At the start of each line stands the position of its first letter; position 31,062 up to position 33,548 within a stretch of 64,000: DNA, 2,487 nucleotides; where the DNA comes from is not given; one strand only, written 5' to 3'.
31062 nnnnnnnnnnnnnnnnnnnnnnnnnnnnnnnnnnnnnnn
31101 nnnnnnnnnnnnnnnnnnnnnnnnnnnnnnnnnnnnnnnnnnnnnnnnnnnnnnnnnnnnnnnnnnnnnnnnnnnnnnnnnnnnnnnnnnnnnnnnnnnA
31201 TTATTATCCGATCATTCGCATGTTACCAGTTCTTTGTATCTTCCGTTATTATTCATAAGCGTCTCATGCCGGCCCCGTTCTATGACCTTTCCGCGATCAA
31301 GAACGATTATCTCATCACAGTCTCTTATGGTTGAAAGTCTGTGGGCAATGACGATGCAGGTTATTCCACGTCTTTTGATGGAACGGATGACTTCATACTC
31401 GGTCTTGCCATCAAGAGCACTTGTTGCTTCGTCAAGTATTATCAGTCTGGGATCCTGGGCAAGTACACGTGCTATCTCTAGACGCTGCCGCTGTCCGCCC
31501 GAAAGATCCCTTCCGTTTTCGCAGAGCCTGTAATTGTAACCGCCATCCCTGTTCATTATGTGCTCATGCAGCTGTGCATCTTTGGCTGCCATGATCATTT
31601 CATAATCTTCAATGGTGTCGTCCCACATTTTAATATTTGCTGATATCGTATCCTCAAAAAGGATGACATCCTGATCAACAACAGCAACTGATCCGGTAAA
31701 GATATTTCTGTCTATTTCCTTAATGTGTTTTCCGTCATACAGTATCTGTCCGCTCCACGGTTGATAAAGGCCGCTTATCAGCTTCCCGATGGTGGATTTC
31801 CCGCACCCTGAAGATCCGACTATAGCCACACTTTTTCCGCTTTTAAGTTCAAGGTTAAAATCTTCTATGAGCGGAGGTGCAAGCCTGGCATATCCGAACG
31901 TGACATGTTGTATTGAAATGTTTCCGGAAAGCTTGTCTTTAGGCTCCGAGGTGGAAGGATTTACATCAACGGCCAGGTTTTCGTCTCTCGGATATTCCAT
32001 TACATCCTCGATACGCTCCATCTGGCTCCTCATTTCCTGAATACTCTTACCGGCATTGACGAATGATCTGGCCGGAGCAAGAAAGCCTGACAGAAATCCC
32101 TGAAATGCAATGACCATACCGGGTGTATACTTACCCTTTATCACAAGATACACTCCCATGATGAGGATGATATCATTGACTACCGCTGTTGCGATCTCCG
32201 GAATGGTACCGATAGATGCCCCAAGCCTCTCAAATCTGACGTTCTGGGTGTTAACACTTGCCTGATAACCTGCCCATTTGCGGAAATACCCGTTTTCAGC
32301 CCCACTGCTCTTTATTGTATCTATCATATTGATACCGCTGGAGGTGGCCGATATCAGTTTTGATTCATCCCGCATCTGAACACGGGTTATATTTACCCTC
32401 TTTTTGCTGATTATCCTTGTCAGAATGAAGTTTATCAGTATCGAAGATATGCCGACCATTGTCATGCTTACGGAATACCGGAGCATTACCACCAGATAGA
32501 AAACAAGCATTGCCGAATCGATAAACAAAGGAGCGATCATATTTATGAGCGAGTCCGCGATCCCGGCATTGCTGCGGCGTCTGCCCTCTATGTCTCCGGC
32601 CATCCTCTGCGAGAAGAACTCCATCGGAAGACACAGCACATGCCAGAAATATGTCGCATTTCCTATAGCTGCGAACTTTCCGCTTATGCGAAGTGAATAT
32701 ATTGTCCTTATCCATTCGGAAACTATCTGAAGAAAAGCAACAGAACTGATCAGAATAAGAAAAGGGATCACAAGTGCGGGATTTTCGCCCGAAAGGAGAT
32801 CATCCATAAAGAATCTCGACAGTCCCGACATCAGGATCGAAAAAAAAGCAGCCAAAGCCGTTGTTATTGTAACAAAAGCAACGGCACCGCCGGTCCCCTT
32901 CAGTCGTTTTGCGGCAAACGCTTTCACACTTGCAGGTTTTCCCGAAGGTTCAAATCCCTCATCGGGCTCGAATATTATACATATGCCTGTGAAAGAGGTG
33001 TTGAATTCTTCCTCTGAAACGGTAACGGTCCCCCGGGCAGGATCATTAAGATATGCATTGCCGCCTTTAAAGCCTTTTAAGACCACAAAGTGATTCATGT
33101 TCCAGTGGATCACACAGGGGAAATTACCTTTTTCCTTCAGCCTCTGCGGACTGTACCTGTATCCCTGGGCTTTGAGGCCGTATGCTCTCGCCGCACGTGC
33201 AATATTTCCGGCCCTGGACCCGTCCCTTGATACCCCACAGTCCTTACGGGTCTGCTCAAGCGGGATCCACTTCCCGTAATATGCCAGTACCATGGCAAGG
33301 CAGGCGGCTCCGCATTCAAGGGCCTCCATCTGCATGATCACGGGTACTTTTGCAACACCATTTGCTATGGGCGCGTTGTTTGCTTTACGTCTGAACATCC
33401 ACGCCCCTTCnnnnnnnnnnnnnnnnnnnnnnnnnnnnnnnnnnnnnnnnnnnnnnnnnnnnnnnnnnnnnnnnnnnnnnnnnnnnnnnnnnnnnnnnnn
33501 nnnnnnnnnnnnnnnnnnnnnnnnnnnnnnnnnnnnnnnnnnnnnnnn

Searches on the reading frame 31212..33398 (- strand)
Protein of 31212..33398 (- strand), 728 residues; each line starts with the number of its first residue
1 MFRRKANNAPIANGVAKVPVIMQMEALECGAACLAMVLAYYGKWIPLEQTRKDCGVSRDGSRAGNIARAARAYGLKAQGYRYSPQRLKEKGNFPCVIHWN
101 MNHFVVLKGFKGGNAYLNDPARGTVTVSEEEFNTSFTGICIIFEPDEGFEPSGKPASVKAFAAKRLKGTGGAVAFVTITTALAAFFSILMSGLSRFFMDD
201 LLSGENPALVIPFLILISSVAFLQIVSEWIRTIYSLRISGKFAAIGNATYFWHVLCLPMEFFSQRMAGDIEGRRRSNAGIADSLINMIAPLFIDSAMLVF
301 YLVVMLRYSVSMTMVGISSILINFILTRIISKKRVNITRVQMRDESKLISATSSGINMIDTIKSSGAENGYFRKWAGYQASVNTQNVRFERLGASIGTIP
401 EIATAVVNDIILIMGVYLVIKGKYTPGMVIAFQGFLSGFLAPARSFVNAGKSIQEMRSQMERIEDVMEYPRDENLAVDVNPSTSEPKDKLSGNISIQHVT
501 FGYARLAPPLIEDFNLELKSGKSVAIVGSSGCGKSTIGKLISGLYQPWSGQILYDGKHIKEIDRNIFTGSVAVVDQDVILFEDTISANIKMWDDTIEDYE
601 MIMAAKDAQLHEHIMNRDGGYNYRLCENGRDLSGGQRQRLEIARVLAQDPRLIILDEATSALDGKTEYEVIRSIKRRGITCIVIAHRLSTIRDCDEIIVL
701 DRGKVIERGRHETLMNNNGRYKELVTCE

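Call 6: search_protein_families(library=pfam, proteins=[window:31212-33398:-], max_evalue=0.01)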
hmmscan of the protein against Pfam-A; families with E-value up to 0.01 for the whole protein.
window:31212-33398:- (728 aa): 6 families
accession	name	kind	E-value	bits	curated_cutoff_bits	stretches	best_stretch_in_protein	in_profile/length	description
PF03412.21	Peptidase_C39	-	3.7e-34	117.8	22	1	18-146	2-131/133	Peptidase C39 family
PF00005.33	ABC_tran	-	3.5e-32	112.3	25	1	512-660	2-137/137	ABC transporter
PF00664.28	ABC_membrane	-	1.8e-25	90.6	28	1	174-441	2-272/274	ABC transporter transmembrane region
PF13529.12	Peptidase_C39_2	-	7e-07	30.4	24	1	17-121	2-143/143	Peptidase_C39 like family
PF02463.25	SMC_N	-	1.4e-05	25.1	40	1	631-699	136-210/220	RecF/RecN/SMC N terminal domain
PF20720.3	nSTAND3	-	0.0053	16.9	27.2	0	517-593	13-83/155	Novel STAND NTPase 3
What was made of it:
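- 31212..33398 (-): PCAT1: C39 peptidase / permease / ATPase exporter subunit (TIGR03796), LahT-like. Pfam Peptidase_C39 E = 3.7e-34 (call 6).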

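Call 7: search_protein_families(library=ncbifam, proteins=[window:31212-33398:-], max_evalue=0.01)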
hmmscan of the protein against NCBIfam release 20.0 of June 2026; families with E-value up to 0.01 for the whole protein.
window:31212-33398:- (728 aa): 190 families (the best 25 are shown)
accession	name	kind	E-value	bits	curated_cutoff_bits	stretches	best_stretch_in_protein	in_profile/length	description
TIGR03796.1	NHLM_micro_ABC1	equivalog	3.8e-265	881.6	853.3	1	17-725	1-709/710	NHLP family bacteriocin export ABC transporter peptidase/permease/ATPase subunit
TIGR01846.1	type_I_sec_HlyB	subfamily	1.6e-112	377.1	725.55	1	32-725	3-689/694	type I secretion system permease/ATPase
TIGR03797.1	NHLM_micro_ABC2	equivalog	9.7e-104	348.2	709.4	1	117-725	86-682/686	NHLP bacteriocin export ABC transporter permease/ATPase subunit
TIGR01193.1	bacteriocin_ABC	subfamily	9.9e-100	335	523.85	1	23-726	1-707/708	peptide cleavage/export ABC transporter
TIGR03375.1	type_I_sec_LssB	subfamily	2.9e-92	310.1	693.1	1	32-718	5-692/696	type I secretion system permease/ATPase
TIGR02203.1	MsbA_lipidA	equivalog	3.1e-88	296.7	602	1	178-725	21-566/572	lipid A export permease/ATP-binding protein MsbA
TIGR00958.1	3a01208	subfamily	6.4e-84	282.6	874.6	1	251-725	241-711/711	antigen peptide transporter 2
TIGR02204.1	MsbA_rel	hypoth_equivalog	3.9e-79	266.9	780.4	1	174-726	21-573/576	ABC transporter, permease/ATP-binding protein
NF010178.0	PRK13657.1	equivalog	1.3e-78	264.9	733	1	200-726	47-568/588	glucan ABC transporter ATP-binding protein/ permease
NF045513.1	HepA_fam_ABC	equivalog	1.9e-77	261.1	725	1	210-721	96-602/610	heterocyst formation ABC transporter subunit HepA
NF052233.1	CphA_assoc_ABC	equivalog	1.1e-73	248.9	880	1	207-725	226-740/766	cyanophycin metabolism-associated ABC transporter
NF008381.0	PRK11176.1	equivalog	1.4e-72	244.9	867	1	178-725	32-576/582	lipid A ABC transporter ATP-binding protein/permease MsbA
TIGR01842.1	type_I_sec_PrtD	subfamily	1.6e-71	241.5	510.15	1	183-715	15-541/544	type I secretion system permease/ATPase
NF045998.1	cleave_ABC_plasm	equivalog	1.1e-70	238.8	500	1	23-683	2-654/673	Mbov_0121 family peptidase domain-containing ABC transporter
TIGR01192.1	chvA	subfamily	1.1e-64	219.1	585.4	1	303-725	149-567/585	glucan export ABC transporter ATP-binding protein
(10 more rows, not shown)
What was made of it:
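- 31212..33398 (-): TIGR03796 scores 881.6 bits, above its cutoff (call 7).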

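Call 25: find_related_loci(query=window:31215-33398:-, collection=genome_contigs, flank=10000)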
Query window:31215-33398:- (728 aa) in genome_contigs; peptide patterns used: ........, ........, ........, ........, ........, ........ (x = any residue, [..] = any of these).
598 stretches matched a pattern (row limit reached: there are more); 569 encode a relative of the query (tblastn E <= 1e-3); the best 80 are kept; 80 distinct loci.
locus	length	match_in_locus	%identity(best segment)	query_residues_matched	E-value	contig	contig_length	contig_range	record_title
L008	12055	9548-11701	65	10-728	0e+0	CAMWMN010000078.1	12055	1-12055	MAG TPA_asm: uncultured Clostridia bacterium isolate SRR14411333_bin.6_metawrap_v1.3_MAG genome assembly, contig: NODE.4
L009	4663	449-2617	64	5-728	0e+0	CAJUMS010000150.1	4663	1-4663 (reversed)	MAG TPA_asm: uncultured Oscillospiraceae bacterium isolate MGBC157433 genome assembly, contig: MGBC157433.150, whole gen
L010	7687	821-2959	65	15-728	0e+0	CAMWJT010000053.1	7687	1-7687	MAG TPA_asm: uncultured Ruminococcus sp. isolate SRR14411268_bin.4_metawrap_v1.3_MAG genome assembly, contig: NODE.1079_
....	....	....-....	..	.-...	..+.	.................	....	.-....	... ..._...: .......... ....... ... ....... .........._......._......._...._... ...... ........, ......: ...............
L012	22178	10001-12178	64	5-728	0e+0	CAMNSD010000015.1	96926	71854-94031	MAG: uncultured Lachnospiraceae bacterium isolate SRR19792995_bin.57_metawrap_v1.3_MAG genome assembly, contig: ERZ12290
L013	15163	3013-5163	66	10-728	0e+0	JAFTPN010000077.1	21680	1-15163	MAG: Clostridia bacterium isolate RGIG4032 Roe_deer_Cecum-5__c412668, whole genome shotgun sequence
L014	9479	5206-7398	63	4-728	0e+0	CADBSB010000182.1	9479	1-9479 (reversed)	MAG: uncultured Ruminococcus sp. isolate RUG14256 genome assembly, contig: RUG14256_asm_182, whole genome shotgun sequen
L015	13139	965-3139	63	3-728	0e+0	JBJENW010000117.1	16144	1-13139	MAG: Lachnospiraceae bacterium isolate PUUB16_bin.009 NODE_2403_length_16144_cov_21.182050, whole genome shotgun sequenc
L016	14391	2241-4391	63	10-728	0e+0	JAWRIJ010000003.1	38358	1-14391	MAG: Oscillospiraceae bacterium isolate RFS34 c_000000002013, whole genome shotgun sequence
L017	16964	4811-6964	64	10-728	0e+0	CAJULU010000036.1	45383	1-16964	MAG TPA_asm: uncultured Dorea sp. isolate MGBC143734 genome assembly, contig: MGBC143734.36, whole genome shotgun sequen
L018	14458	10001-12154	64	10-728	0e+0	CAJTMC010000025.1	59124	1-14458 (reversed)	MAG TPA_asm: uncultured Lachnospiraceae bacterium isolate MGBC104938 genome assembly, contig: MGBC104938.25, whole genom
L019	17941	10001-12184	64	1-728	0e+0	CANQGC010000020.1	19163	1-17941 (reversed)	MAG: uncultured Clostridia bacterium isolate Lapin-001__bin9 genome assembly, contig: Lapin-001__NODE_3041_length_19163_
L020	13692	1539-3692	64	10-728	0e+0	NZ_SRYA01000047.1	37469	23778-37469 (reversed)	Petralouisia muris strain NM01_1-7b NODE_47_length_37469_cov_232.378, whole genome shotgun sequence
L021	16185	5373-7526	64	10-728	0e+0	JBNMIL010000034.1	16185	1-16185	MAG: Angelakisella sp. isolate CM_BacAng2251.97 k141_225799_length_16185_cov_13.0000, whole genome shotgun sequence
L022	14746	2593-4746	64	10-728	0e+0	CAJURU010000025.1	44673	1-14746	MAG: uncultured Lachnospiraceae bacterium isolate MGBC167004 genome assembly, contig: MGBC167004.25, whole genome shotgu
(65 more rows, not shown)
